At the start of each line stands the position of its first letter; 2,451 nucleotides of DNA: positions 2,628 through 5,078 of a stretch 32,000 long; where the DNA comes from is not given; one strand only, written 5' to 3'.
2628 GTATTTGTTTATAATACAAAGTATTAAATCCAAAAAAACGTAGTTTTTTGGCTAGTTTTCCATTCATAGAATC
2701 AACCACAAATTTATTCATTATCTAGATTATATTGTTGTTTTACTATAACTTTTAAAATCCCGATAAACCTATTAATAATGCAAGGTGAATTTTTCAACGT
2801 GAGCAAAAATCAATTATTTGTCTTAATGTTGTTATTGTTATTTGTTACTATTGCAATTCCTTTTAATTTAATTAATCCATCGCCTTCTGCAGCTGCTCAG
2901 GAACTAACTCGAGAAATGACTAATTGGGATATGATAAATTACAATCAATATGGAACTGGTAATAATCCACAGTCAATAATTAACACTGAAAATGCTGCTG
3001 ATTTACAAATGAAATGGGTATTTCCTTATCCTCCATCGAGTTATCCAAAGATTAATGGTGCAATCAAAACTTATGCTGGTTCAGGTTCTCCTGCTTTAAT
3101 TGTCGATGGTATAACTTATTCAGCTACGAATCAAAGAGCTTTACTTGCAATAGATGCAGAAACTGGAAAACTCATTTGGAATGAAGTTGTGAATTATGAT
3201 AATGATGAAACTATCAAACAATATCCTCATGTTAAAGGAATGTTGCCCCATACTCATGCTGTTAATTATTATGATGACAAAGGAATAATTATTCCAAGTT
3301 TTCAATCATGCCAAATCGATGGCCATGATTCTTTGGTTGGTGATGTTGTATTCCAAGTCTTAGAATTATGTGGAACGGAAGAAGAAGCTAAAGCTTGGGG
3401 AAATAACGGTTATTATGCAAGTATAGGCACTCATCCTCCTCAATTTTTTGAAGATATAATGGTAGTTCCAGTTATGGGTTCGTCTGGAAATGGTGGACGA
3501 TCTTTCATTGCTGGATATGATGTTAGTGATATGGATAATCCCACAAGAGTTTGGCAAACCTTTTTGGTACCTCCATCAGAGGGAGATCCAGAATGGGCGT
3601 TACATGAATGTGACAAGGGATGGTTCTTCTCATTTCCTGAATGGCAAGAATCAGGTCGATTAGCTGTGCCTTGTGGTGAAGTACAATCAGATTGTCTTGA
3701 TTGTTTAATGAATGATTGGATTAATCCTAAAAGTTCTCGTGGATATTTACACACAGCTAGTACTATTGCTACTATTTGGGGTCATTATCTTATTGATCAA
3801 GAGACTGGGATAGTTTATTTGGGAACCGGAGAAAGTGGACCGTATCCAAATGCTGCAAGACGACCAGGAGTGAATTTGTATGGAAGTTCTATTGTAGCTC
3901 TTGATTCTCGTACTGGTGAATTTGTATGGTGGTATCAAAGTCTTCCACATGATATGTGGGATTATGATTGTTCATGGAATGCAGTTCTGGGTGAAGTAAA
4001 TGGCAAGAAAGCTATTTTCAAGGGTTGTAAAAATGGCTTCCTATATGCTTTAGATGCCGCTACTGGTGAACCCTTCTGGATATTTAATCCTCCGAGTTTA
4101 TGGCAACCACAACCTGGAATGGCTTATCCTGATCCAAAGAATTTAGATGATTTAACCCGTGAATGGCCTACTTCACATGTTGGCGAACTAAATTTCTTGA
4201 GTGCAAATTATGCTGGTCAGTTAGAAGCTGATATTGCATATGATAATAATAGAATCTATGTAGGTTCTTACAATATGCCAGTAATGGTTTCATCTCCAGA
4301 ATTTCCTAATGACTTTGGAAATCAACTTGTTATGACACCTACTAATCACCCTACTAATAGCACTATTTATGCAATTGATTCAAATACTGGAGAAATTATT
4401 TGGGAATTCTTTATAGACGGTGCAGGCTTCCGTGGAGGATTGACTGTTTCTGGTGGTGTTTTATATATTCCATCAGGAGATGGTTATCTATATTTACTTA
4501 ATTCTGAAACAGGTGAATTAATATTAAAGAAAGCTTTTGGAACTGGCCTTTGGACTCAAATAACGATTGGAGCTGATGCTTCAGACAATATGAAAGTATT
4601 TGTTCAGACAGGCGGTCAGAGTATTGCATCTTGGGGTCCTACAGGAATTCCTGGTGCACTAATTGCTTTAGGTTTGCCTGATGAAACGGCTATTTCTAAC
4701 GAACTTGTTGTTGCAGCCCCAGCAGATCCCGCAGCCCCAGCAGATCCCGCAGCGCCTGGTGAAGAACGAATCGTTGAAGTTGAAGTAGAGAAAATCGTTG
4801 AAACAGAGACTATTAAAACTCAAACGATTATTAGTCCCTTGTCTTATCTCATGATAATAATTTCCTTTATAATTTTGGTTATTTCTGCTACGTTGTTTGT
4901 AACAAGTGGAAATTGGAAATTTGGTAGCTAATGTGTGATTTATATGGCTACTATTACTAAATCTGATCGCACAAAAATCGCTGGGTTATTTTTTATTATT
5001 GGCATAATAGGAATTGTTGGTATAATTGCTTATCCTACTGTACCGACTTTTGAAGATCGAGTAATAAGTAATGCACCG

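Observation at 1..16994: Six-member cluster of externally displayed, membrane-tethered PQQ-type quinoprotein dehydrogenases with no cytochrome partner in sight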

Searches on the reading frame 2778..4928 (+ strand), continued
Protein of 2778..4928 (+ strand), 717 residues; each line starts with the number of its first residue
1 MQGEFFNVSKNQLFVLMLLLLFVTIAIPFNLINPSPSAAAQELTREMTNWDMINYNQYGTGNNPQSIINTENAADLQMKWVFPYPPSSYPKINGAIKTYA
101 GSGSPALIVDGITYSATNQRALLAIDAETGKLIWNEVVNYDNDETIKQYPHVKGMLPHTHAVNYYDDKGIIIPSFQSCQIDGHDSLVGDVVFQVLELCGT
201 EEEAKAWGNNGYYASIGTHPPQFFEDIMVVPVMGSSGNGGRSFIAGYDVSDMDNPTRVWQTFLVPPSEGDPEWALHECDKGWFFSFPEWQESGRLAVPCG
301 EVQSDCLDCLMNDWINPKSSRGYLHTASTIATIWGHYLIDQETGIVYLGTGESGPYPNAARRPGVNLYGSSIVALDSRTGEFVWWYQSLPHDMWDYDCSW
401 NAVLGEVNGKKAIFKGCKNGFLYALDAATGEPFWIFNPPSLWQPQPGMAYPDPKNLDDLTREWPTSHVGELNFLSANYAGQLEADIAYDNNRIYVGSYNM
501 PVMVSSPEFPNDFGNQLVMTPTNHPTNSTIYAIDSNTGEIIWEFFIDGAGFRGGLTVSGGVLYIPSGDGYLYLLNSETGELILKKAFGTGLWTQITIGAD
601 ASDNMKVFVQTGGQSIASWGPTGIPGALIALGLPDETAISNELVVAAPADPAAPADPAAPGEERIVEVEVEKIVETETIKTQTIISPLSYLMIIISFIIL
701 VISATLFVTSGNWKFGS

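Call 34: predict_structure(alignment_id=A3)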
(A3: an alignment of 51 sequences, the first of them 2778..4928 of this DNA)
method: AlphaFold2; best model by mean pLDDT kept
length: 717 residues; sequences in the alignment: 51
mean_pLDDT: 86.7   pTM: 0.82
mean pLDDT of the five models: 86.7, 85.6, 85.0, 84.8, 84.0
residues with pLDDT >= 90: 492; 70-90: 123; 50-70: 29; < 50: 73
segments of 3 or more residues with pLDDT < 50: 1-8, 27-37, 637-656, 658-686, 715-717
pLDDT, mean of each block of 10 residues (from residue 1): 46 75 55 47 95 96 97 97 81 81 95 95 97 95 91 88 97 94 97 94 96 89 97 94 98 97 97 98 97 98 98 94 93 94 98 92 96 98 98 93 97 97 98 97 86 96 91 85 95 96 85 83 92 98 95 93 96 98 95 96 97 83 92 70 38 42 37 32 46 77 72 46
secondary structure, 60 per line:
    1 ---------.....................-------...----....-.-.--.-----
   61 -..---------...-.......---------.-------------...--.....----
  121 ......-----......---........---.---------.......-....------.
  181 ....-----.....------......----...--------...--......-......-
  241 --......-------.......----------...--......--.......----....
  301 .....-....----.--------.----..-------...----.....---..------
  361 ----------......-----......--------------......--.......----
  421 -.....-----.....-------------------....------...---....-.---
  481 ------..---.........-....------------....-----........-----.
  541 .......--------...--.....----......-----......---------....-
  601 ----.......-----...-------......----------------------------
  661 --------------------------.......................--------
elements in order (helices of 4 or more, strands of 3 or more residues): H10-30 H45-48 E77-83 E107-109 E112-116 E121-126 E132-137 H142-148 E162-165 E170-173 E180-184 E190-194 H201-206 E211-213 E222-224 E227-232 E234-239 E243-248 E256-262 E281-283 H286-292 H299-305 H307-310 E338-340 E345-349 E371-376 E382-387 E402-407 E410-416 E422-426 E432-436 H456-459 E472-475 E492-500 E502-505 E518-521 E527-534 E540-547 E556-558 E561-565 E570-575 E581-586 E596-599 E605-611 E627-632 H687-709

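Call 37: fold_search(model_id=the predicted structure, library=pdb)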
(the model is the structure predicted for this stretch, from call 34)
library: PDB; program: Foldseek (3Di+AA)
matches with E <= 10: 1864; with E <= 0.001: 1577
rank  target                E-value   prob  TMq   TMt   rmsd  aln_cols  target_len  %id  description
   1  6dam                  6.4e-34  1.00  0.58  0.71   5.7       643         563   22  Crystal structure of lanthanide-dependent methanol dehydrogenase XoxF from Methylomicrobium buryatense 5G (released 2018-09-05)
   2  8gy2_A                9.6e-33  1.00  0.60  0.59   5.5       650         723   19  Cryo-EM Structure of Membrane-Bound Alcohol Dehydrogenase from Gluconobacter oxydans (released 2023-08-02)
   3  1kb0                  9.9e-32  1.00  0.58  0.62   6.9       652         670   20  Crystal Structure of Quinohemoprotein Alcohol Dehydrogenase from Comamonas testosteroni (released 2001-12-28)
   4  6zcw                  1.2e-31  1.00  0.58  0.72   7.8       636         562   20  Crystal structure of lanthanide-dependent alcohol dehydrogenase PedH from Pseudomonas putida KT2440 (released 2020-07-15)
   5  6zcv                  1.4e-31  1.00  0.57  0.72   7.9       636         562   20  Crystal structure of lanthanide-dependent alcohol dehydrogenase PedH from Pseudomonas putida KT2440 (released 2020-07-15)
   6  4mae_A                3.0e-31  1.00  0.58  0.71   6.2       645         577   20  Methanol dehydrogenase from Methylacidiphilum fumariolicum SolV (released 2013-09-18)
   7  6oc5_A                3.9e-31  1.00  0.57  0.70   6.4       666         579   18  Lanthanide-dependent methanol dehydrogenase XoxF from Methylobacterium extorquens, in complex with Lanthanum (released 2020-05-13)
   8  6fkw_A                5.1e-31  1.00  0.58  0.71   6.3       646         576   19  Europium-containing methanol dehydrogenase (released 2018-03-21)
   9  1kv9                  2.4e-30  1.00  0.59  0.63  10.3       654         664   18  Structure at 1.9 A Resolution of a Quinohemoprotein Alcohol Dehydrogenase from Pseudomonas putida HK5 (released 2002-07-10)
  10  1yiq                  2.4e-30  1.00  0.57  0.59   7.5       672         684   18  Molecular cloning and structural analysis of quinohemoprotein alcohol dehydrogenase ADHIIG from Pseudomonas putida HK5.  (released 2005-08-16)
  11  9m2c                  2.7e-30  1.00  0.58  0.73   5.8       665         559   17  Type I PQQ-dependent alcohol dehydrogenase (released 2026-03-04)
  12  9m2k                  4.8e-30  1.00  0.58  0.73   5.8       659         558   17  Type I PQQ-dependent alcohol dehydrogenase (released 2026-03-04)
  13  4cvb                  7.7e-30  1.00  0.59  0.74   5.7       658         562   17  Crystal structure of quinone-dependent alcohol dehydrogenase from Pseudogluconobacter saccharoketogenenes (released 2015-03-25)
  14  7o6z_A                1.2e-29  1.00  0.57  0.68   6.5       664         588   18  Structure of a neodymium-containing, XoxF1-type methanol dehydrogenase (released 2021-09-01)
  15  5xm3_A                1.5e-29  1.00  0.57  0.68   6.7       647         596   19  Crystal Structure of Methanol dehydrogenase from Methylophaga aminisulfidivorans (released 2018-03-21)
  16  1h4j_A                4.0e-29  1.00  0.58  0.68   6.4       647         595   18  Methylobacterium extorquens methanol dehydrogenase D303E mutant (released 2001-08-23)
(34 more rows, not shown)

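Call 60: search_protein_families(library=pfam, proteins=[L001:9188-9847:-, L001:6194-6673:-, L002:1873-2397:+, L002:7783-8397:-], max_evalue=0.01)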
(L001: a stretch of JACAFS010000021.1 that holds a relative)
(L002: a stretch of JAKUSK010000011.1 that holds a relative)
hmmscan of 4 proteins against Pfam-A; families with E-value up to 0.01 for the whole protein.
L001:9188-9847:- (220 aa): 2 families
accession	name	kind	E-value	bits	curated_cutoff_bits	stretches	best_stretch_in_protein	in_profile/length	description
PF00127.26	Copper-bind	-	3.2e-08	34.3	21.2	1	135-218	10-98/99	Copper binding proteins, plastocyanin/azurin family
PF13473.12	Cupredoxin_1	-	5.3e-05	23.6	27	1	130-218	23-104/104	Cupredoxin-like domain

L001:6194-6673:- (160 aa): 1 family
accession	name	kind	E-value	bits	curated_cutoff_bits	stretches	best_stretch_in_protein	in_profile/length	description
PF02369.22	Big_1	-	0.0047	17.5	34.9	1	44-104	20-86/93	Bacterial Ig-like domain (group 1)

L002:1873-2397:+ (175 aa): 2 families
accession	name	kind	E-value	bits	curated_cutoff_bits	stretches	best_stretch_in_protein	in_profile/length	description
PF00127.26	Copper-bind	-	7.9e-11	42.7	21.2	1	79-173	4-98/99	Copper binding proteins, plastocyanin/azurin family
PF13473.12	Cupredoxin_1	-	4.4e-05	23.9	27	1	79-173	22-104/104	Cupredoxin-like domain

L002:7783-8397:- (205 aa): 0 families

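Call 63: find_encoding_contigs(protein=P0007, flank=10000, max_places=3)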
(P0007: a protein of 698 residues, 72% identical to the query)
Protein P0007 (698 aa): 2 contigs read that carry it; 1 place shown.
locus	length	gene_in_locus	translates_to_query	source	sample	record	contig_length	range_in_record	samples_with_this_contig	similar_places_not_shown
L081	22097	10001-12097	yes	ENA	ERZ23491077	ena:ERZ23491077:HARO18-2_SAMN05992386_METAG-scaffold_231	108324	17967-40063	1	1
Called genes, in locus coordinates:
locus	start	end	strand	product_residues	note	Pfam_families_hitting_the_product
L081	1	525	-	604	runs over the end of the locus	PF01011:PQQ, PF13360:PQQ_2 (weak), PF13570:Beta-prop_ACSF4 (faint)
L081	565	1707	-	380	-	PF01547:SBP_bac_1 (weak)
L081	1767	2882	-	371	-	PF00005:ABC_tran, PF13304:AAA_21 (faint)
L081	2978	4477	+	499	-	PF13416:SBP_bac_8, PF01547:SBP_bac_1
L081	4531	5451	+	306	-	PF02463:SMC_N (weak), PF13175:AAA_15 (faint), PF00005:ABC_tran, PF13304:AAA_21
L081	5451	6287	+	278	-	PF12679:ABC2_membrane_2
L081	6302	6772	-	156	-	-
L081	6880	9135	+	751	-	PF01011:PQQ, PF13360:PQQ_2 (faint), PF13570:Beta-prop_ACSF4 (faint), PF01011:PQQ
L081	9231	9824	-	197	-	-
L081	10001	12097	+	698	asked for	PF01011:PQQ, PF13570:Beta-prop_ACSF4 (faint), PF13360:PQQ_2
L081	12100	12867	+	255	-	-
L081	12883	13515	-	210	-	PF00156:Pribosyltran, PF14681:UPRTase (faint)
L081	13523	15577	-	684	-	PF01011:PQQ, PF13570:Beta-prop_ACSF4 (faint), PF13360:PQQ_2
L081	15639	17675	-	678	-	PF01011:PQQ, PF13360:PQQ_2 (faint), PF13570:Beta-prop_ACSF4 (faint), PF01011:PQQ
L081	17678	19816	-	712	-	PF01011:PQQ, PF13360:PQQ_2 (faint), PF13570:Beta-prop_ACSF4 (faint), PF01011:PQQ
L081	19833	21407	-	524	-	PF23613:ELP3_N (weak), PF04055:Radical_SAM, PF16199:Radical_SAM_C, PF00583:Acetyltransf_1 (faint)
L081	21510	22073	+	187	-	-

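Call 64: search_protein_families(library=pfam, proteins=[L081:9234-9824:-, L081:6305-6772:-, L081:21510-22070:+], max_evalue=0.1)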
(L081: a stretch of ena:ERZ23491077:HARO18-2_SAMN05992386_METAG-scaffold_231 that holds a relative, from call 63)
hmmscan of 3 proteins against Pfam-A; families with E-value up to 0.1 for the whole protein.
L081:9234-9824:- (197 aa): 1 family
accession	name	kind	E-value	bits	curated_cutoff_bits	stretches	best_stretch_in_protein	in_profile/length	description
PF00127.26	Copper-bind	-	8.6e-05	23.3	21.2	1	117-195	17-98/99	Copper binding proteins, plastocyanin/azurin family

L081:6305-6772:- (156 aa): 6 families
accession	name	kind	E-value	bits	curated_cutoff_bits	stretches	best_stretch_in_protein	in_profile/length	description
PF02369.22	Big_1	-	0.0022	18.5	34.9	1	37-97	15-80/93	Bacterial Ig-like domain (group 1)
PF16640.11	Big_3_5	-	0.0025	18.8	35.5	1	30-109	3-81/88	Bacterial Ig-like domain (group 3)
PF17789.7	MG4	-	0.0034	18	24.7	1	43-98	18-74/95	Macroglobulin domain MG4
PF11874.13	DUF3394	-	0.045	13.9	28.2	1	33-140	69-169/181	Domain of unknown function (DUF3394)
PF20579.4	LapA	-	0.068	14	27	0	31-123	9-84/99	LapA domain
PF17336.7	DUF5368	-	0.071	13.8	25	0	111-150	67-106/112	Family of unknown function (DUF5368)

L081:21510-22070:+ (187 aa): 3 families
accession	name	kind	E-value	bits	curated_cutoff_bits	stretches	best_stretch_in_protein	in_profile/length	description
PF19162.5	DUF5844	-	0.015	16.1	25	1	6-87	7-85/109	Family of unknown function (DUF5844)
PF06005.17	ZapB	-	0.019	15.9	31.5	1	45-88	10-46/71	Cell division protein ZapB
PF05615.18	THOC7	-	0.065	14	28.7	0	27-80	54-107/136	Tho complex subunit 7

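Call 66: find_related_loci(query=window:2778-4928:+, collection=metagenome_contigs, flank=5000)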
Query window:2778-4928:+ (717 aa) in metagenome_contigs; peptide patterns used: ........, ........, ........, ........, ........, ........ (x = any residue, [..] = any of these).
52 stretches matched a pattern; 25 encode a relative of the query (tblastn E <= 1e-3); 25 distinct loci.
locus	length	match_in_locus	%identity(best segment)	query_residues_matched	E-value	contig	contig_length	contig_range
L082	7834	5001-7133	93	4-716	0e+0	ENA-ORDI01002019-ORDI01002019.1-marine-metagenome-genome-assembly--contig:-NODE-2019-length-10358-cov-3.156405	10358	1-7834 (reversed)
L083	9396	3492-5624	93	4-716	0e+0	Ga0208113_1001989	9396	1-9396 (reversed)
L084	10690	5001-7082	75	8-717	0e+0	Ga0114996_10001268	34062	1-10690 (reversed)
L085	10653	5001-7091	73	8-717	0e+0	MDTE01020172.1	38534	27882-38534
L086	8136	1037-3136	74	5-717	0e+0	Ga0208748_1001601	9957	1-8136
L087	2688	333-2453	73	4-717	0e+0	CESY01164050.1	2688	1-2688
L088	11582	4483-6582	74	5-717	0e+0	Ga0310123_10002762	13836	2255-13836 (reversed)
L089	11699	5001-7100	74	5-717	0e+0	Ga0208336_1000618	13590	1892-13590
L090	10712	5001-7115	74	5-717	0e+0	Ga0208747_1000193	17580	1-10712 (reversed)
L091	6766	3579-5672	73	8-717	0e+0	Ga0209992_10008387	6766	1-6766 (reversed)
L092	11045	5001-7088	73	8-717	0e+0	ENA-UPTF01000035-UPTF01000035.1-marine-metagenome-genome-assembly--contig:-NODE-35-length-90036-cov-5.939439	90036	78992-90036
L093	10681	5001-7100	74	5-717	0e+0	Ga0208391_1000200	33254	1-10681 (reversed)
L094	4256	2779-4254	97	1-492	0e+0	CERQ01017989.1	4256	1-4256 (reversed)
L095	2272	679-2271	69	12-543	0e+0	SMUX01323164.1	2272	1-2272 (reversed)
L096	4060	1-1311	72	276-717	0e+0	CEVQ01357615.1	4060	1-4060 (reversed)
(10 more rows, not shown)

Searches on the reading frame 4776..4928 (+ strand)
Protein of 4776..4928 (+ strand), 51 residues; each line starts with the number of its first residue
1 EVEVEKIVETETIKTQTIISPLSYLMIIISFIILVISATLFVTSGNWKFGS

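Call 27: search_protein_families(library=ncbifam, proteins=[window:4776-4928:+], max_evalue=10)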
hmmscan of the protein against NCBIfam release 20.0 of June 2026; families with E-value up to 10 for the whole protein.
seq(51 aa): 2 families
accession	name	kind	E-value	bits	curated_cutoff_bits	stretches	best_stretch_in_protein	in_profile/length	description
NF012187.0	tet_MFS_E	exception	0.017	14.3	820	1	2-49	192-240/405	tetracycline efflux MFS transporter Tet(E)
NF045829.1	UU052_fam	exception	1.1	7.9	210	1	4-43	622-661/662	MSC_0620 family F1-like ATPase-associated subunit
